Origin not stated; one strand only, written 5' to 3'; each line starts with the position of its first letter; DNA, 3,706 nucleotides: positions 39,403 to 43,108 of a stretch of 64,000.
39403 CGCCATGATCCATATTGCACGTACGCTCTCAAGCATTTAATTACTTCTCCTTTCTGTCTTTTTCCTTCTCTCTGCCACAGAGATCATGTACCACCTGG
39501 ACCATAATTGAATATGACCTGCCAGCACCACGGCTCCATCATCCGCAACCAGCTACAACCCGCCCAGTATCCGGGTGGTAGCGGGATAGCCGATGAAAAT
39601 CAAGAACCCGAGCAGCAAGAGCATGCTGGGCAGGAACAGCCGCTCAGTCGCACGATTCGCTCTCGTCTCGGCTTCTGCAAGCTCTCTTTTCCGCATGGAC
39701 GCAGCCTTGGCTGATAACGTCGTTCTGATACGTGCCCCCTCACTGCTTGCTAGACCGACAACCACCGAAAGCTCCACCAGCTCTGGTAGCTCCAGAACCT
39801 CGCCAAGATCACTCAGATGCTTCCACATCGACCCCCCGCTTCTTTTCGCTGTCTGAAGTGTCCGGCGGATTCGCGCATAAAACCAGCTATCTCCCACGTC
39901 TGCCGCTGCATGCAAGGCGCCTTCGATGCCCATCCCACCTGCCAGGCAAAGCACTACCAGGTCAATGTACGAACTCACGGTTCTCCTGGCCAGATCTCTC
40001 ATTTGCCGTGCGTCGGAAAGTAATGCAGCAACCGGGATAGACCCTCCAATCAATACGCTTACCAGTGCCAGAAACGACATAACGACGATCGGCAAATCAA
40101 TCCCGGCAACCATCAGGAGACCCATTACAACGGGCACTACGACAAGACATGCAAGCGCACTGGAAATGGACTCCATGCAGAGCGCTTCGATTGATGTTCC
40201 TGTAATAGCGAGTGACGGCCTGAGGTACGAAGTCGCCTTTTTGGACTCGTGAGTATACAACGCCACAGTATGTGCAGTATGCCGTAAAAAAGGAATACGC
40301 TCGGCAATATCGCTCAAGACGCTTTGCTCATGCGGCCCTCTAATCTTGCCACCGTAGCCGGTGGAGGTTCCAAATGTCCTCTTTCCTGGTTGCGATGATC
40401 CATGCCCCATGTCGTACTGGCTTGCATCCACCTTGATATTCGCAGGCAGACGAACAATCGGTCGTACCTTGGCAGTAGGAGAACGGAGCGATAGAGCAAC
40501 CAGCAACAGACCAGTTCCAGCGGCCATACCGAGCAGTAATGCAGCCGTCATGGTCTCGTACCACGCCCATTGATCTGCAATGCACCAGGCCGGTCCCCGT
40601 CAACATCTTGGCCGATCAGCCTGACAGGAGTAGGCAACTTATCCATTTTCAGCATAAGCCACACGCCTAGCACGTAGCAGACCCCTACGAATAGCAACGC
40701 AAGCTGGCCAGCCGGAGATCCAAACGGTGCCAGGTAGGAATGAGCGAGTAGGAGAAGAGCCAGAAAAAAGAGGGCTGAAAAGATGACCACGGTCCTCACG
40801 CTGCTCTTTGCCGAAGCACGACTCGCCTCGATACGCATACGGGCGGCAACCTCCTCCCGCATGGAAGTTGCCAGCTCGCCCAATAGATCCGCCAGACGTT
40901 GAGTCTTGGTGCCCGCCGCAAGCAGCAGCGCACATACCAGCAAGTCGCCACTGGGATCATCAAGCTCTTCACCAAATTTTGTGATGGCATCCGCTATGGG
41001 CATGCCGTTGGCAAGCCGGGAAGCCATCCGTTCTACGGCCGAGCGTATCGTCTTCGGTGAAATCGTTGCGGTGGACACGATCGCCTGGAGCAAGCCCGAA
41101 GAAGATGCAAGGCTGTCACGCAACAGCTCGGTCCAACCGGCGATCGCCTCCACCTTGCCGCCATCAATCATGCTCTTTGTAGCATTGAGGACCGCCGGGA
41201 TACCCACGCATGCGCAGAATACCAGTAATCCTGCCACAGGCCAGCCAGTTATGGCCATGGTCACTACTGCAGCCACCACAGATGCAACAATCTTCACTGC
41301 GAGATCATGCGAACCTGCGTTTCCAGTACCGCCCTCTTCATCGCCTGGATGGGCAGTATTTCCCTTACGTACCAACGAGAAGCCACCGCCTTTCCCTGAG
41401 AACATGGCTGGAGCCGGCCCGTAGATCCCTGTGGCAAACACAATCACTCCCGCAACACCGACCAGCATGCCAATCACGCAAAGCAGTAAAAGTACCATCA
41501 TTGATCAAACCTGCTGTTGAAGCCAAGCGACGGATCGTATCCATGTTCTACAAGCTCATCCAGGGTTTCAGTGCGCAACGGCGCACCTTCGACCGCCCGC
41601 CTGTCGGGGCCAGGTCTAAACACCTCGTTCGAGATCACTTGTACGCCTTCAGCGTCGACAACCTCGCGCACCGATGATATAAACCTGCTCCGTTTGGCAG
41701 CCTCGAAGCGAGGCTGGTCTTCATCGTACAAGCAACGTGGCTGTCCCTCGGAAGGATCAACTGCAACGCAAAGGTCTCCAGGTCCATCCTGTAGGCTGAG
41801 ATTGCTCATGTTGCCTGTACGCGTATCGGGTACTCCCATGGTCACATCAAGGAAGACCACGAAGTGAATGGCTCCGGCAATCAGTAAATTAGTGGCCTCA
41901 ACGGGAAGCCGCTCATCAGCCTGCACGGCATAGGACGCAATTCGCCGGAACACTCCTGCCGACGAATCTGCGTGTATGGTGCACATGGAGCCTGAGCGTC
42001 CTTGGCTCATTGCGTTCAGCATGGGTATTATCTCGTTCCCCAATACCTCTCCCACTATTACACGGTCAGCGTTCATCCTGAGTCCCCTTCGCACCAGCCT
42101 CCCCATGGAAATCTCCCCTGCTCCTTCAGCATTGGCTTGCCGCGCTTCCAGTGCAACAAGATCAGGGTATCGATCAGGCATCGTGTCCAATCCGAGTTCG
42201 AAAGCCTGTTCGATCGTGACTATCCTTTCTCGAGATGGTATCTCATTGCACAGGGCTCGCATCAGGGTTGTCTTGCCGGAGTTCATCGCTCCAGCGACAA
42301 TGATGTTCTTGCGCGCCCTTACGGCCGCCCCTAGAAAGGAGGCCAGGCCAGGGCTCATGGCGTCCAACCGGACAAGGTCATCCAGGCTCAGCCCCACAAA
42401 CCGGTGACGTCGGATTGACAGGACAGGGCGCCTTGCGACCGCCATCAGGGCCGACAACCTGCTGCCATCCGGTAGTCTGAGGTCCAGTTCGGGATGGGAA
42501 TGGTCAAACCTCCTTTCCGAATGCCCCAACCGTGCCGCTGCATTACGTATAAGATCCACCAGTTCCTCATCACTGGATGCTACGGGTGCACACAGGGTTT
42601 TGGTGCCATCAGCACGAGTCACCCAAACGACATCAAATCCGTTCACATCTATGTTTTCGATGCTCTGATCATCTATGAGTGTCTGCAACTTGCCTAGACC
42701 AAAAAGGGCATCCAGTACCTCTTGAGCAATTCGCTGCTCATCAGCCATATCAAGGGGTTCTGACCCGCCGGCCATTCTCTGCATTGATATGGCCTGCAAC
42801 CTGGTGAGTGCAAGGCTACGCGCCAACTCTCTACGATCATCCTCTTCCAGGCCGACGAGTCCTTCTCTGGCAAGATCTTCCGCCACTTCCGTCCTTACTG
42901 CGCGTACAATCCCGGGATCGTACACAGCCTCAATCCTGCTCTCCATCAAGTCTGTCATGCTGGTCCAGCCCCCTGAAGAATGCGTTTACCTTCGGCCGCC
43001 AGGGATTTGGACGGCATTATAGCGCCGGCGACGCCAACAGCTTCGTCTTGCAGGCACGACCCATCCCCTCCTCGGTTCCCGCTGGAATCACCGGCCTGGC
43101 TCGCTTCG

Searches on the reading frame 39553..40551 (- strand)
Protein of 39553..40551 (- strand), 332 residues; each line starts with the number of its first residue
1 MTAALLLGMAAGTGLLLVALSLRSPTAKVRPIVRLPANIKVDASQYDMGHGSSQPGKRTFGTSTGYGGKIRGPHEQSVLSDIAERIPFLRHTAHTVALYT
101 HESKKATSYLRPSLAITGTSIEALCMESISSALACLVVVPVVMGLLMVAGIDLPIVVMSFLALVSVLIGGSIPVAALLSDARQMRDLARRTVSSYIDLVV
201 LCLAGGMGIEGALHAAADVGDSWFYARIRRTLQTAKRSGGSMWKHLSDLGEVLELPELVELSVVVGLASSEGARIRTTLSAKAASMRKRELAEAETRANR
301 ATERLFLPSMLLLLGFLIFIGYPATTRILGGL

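Call 40: search_protein_families(library=pfam, proteins=[window:39553-40551:-], max_evalue=0.00001)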
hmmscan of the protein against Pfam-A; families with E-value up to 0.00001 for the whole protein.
window:39553-40551:- (332 aa): 1 family
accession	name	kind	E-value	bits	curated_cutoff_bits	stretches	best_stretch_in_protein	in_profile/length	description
PF00482.28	T2SSF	-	8e-08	32.7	25.2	1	196-323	2-125/125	Type II secretion system (T2SS), protein F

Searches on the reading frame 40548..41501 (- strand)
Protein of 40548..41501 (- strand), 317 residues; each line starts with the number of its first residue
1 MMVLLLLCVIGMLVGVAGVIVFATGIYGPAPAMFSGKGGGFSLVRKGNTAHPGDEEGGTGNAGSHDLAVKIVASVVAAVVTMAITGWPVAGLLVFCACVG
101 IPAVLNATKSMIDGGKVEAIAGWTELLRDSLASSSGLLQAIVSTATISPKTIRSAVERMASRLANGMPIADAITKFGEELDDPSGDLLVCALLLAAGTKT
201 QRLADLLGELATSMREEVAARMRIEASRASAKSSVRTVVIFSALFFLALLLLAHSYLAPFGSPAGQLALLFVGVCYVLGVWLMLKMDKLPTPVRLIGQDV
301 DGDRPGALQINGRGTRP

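Call 40: search_protein_families(library=pfam, proteins=[window:40548-41501:-], max_evalue=0.00001)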
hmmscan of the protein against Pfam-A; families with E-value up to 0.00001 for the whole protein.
window:40548-41501:- (317 aa): 1 family
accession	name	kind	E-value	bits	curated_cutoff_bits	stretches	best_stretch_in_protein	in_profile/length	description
PF00482.28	T2SSF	-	5.8e-12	46.1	25.2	1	124-250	2-124/125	Type II secretion system (T2SS), protein F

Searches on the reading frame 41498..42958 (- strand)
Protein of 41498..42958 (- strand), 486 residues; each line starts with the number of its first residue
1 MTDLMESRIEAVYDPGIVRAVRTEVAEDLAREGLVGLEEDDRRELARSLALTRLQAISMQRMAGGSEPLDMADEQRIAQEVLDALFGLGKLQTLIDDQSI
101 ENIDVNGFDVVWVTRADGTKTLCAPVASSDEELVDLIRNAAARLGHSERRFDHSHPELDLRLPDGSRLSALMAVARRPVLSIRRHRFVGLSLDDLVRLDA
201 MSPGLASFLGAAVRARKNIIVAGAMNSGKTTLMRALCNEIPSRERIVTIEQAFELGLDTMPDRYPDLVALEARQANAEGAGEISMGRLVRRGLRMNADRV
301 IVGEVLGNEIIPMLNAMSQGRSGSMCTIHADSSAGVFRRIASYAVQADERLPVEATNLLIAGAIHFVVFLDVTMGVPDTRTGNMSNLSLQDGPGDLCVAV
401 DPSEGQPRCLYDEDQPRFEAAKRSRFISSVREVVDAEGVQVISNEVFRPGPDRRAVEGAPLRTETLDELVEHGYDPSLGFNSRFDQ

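Call 40: search_protein_families(library=pfam, proteins=[window:41498-42958:-], max_evalue=0.00001)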
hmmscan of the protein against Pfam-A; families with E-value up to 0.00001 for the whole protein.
window:41498-42958:- (486 aa): 1 family
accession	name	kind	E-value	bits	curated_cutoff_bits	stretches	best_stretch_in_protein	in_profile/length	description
PF00437.27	T2SSE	-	6e-27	94.7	24.9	1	89-348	6-263/370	Type II/IV secretion system protein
